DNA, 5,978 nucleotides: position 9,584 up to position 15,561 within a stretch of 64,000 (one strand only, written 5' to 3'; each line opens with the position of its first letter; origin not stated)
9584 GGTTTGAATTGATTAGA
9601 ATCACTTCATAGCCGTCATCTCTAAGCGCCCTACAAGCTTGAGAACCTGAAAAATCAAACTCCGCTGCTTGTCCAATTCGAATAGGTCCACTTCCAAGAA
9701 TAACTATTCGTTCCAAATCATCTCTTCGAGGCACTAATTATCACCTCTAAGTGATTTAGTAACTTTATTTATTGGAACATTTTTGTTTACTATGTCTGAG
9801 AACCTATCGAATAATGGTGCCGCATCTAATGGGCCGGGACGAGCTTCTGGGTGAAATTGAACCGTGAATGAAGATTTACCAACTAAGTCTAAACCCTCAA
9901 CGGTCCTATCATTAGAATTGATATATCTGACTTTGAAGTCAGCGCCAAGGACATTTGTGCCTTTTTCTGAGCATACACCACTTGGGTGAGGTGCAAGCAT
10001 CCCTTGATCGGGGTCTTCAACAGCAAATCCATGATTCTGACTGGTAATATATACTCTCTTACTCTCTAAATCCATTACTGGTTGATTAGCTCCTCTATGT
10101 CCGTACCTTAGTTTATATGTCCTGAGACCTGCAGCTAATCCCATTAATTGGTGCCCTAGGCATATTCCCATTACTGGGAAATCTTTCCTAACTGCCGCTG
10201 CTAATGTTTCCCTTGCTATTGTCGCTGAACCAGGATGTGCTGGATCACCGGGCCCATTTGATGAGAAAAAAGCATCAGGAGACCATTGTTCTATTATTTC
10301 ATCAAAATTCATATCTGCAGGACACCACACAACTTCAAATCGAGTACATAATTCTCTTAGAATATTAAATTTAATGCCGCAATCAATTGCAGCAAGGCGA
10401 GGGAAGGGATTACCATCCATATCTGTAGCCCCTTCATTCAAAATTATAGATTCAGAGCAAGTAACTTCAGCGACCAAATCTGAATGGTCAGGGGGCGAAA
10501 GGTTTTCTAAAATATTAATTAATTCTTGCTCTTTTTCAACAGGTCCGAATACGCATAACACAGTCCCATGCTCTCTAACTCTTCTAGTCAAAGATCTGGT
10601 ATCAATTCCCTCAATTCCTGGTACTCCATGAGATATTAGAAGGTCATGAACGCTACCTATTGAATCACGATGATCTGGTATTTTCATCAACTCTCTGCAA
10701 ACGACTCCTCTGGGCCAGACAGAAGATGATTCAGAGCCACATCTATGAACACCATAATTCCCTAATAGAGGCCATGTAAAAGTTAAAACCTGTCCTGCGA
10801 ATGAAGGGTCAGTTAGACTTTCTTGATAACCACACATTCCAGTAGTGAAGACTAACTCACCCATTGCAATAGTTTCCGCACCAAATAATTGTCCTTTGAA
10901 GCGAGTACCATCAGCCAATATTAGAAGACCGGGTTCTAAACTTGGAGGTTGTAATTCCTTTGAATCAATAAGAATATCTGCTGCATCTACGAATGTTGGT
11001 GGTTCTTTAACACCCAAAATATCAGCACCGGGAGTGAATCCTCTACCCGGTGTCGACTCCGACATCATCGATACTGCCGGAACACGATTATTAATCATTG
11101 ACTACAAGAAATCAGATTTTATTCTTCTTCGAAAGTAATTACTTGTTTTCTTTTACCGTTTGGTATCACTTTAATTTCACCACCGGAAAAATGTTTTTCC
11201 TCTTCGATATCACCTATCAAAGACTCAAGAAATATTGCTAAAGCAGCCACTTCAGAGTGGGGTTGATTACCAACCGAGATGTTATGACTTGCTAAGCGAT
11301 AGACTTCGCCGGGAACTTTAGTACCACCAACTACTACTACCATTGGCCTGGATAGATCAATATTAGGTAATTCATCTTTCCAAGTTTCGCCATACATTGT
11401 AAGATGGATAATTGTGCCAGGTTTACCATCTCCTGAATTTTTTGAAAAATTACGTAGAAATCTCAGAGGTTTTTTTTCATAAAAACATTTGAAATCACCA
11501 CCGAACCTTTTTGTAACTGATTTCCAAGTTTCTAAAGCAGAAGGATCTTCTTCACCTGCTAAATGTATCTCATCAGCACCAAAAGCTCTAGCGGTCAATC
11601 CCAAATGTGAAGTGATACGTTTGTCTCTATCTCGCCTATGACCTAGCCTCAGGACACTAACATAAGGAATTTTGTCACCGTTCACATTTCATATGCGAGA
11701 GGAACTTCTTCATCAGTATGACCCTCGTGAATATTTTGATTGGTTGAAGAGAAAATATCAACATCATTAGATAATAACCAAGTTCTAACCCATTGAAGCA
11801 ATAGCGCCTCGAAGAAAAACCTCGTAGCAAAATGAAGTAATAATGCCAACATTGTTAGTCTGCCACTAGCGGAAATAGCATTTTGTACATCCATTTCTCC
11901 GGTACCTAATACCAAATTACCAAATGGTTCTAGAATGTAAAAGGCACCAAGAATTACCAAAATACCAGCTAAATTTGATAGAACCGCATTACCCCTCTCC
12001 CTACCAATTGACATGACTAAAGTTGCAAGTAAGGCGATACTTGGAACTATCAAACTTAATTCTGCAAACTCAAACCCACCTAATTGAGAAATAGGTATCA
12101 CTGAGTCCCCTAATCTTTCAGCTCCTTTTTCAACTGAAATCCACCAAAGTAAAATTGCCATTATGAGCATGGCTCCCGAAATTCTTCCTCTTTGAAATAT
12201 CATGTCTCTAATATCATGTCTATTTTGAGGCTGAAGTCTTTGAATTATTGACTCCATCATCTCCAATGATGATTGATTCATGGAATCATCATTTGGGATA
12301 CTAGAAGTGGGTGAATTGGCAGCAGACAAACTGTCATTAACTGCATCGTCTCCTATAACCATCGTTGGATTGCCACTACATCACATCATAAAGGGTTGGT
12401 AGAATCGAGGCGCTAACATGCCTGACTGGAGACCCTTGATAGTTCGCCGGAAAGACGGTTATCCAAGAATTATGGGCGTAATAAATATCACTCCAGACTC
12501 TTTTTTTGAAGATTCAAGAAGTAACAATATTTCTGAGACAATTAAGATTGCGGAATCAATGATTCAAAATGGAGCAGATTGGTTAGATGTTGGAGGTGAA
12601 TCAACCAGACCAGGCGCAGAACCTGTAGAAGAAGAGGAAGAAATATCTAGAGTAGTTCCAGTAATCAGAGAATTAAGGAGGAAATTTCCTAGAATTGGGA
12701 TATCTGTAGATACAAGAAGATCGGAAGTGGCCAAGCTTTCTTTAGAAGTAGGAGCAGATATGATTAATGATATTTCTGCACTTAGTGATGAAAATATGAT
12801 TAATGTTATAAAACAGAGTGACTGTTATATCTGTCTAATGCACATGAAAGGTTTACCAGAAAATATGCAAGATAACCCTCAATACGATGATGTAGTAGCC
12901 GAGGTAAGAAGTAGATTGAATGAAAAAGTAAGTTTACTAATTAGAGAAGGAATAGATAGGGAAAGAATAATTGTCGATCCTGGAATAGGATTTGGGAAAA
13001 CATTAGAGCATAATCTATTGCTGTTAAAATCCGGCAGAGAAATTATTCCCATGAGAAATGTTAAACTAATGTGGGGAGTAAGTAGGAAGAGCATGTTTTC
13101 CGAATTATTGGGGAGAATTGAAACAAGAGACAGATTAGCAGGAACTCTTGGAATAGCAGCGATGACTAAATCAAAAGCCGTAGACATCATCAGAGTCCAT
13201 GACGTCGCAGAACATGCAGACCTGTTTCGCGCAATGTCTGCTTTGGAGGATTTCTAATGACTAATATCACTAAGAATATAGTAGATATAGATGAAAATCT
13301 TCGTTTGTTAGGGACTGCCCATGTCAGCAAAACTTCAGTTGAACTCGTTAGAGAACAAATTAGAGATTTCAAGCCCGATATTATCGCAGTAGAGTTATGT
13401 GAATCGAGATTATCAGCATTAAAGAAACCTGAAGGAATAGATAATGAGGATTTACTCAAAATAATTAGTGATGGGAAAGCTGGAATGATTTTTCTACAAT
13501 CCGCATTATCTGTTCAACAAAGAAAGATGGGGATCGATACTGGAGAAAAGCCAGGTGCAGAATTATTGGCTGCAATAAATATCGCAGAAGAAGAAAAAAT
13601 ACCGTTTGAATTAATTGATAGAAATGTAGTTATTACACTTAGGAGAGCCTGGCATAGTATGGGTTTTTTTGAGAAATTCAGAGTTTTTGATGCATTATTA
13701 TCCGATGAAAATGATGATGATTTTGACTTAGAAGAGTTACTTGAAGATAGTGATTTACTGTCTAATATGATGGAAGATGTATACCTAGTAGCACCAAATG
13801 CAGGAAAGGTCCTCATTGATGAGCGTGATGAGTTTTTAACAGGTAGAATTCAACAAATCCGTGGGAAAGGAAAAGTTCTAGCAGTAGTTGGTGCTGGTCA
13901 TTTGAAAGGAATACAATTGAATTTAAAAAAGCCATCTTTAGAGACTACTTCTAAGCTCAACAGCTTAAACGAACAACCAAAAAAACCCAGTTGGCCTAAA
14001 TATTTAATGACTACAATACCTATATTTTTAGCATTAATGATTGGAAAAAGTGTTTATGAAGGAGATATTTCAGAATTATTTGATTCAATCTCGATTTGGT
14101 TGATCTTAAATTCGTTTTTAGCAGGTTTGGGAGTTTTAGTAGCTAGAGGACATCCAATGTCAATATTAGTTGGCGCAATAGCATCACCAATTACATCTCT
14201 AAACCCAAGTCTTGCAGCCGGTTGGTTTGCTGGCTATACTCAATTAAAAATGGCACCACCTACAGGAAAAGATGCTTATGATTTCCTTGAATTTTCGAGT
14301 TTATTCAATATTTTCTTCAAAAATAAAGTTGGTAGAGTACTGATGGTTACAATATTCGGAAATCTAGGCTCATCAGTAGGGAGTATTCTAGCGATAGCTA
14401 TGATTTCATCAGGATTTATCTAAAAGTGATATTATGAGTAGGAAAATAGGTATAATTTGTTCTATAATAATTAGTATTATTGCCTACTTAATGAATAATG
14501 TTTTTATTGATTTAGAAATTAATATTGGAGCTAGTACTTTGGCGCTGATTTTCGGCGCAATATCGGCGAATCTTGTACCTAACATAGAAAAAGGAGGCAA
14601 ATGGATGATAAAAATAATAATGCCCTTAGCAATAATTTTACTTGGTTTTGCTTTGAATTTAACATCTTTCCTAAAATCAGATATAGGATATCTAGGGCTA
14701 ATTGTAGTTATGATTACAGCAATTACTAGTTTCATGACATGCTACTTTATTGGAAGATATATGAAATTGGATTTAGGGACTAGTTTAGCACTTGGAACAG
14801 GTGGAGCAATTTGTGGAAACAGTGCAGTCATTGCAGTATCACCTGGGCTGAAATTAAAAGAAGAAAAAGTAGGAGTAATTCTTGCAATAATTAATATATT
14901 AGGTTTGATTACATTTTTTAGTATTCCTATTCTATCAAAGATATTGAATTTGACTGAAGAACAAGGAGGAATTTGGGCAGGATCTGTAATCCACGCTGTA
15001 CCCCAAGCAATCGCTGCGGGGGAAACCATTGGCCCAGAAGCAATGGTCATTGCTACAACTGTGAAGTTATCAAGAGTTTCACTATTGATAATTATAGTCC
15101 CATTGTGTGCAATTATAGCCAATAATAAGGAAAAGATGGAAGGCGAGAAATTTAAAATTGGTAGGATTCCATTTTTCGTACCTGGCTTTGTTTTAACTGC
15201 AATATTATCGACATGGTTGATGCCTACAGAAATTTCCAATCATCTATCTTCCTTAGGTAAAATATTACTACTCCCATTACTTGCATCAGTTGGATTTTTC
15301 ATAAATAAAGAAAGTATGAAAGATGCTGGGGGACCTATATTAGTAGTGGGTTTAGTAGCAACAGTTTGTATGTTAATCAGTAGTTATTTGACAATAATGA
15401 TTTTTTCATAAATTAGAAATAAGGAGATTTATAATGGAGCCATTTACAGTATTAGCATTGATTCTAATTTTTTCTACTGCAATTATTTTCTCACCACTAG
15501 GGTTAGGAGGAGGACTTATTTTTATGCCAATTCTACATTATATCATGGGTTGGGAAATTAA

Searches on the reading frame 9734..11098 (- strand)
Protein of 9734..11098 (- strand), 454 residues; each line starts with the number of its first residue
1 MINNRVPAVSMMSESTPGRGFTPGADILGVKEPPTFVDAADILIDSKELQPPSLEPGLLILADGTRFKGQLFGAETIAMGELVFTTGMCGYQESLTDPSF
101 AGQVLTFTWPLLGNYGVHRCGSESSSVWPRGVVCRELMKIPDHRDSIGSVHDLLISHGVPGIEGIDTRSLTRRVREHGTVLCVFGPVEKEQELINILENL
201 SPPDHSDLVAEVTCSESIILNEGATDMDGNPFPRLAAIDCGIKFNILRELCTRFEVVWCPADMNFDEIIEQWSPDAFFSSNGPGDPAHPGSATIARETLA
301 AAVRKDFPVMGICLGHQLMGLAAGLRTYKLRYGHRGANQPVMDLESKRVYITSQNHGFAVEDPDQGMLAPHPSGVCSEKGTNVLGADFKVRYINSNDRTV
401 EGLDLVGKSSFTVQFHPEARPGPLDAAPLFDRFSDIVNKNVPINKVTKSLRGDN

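Call 30: search_protein_families(library=pfam, proteins=[window:9734-11098:-], max_evalue=0.00001)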
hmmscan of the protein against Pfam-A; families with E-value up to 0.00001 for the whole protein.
window:9734-11098:- (454 aa): 3 families
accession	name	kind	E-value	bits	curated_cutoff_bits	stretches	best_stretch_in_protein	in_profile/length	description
PF00988.28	CPSase_sm_chain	-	2.1e-43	147.6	27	1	59-182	1-124/126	Carbamoyl-phosphate synthase small chain, CPSase domain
PF00117.34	GATase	-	9.6e-36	123.7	22.8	1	237-434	2-188/190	Glutamine amidotransferase class-I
PF07722.19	Peptidase_C26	-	1.7e-07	31.7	20.5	1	296-418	95-219/219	Peptidase C26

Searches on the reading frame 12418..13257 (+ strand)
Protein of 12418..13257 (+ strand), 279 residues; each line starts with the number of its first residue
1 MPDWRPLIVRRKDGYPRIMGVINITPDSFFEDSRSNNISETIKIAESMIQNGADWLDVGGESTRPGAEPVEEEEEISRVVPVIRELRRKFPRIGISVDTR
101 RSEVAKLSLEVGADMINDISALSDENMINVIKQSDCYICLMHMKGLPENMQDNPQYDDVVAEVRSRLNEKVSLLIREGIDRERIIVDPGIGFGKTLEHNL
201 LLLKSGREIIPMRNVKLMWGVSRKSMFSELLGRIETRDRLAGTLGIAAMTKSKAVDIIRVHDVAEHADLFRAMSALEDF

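Call 31: search_protein_families(library=pfam, proteins=[window:12418-13257:+], max_evalue=0.00001)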
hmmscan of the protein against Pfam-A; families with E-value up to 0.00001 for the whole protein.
window:12418-13257:+ (279 aa): 1 family
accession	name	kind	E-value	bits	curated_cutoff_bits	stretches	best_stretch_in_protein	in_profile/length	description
PF00809.28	Pterin_bind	-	2.3e-79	266.9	25.5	1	19-261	1-244/244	Pterin binding enzyme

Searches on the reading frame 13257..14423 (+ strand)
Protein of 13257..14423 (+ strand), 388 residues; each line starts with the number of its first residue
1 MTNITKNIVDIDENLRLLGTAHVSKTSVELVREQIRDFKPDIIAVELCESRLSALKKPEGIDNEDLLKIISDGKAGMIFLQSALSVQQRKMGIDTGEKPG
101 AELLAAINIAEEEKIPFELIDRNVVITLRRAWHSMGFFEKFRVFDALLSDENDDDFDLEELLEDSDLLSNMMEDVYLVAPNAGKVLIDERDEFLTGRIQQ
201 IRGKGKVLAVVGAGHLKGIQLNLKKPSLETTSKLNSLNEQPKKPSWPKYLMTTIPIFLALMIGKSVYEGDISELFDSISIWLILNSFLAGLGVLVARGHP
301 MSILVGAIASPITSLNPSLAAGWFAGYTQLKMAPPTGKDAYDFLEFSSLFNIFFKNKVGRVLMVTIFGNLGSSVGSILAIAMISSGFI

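Call 31: search_protein_families(library=pfam, proteins=[window:13257-14423:+], max_evalue=0.00001)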
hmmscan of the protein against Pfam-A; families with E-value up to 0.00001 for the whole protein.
window:13257-14423:+ (388 aa): 1 family
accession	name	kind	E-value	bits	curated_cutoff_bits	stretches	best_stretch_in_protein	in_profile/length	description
PF01963.22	TraB_PrgY_gumN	-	1.5e-25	91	26.8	1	12-220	9-248/263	TraB/PrgY/gumN family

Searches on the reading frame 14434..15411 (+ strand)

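Call 31: search_protein_families(library=pfam, proteins=[window:14434-15411:+], max_evalue=0.00001)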
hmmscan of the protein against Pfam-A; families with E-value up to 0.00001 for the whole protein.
window:14434-15411:+ (325 aa): 1 family
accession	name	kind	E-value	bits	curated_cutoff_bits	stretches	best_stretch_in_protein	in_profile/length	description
PF03601.19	Cons_hypoth698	-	1.7e-52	178.7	24.5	1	6-305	2-303/304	Conserved hypothetical protein 698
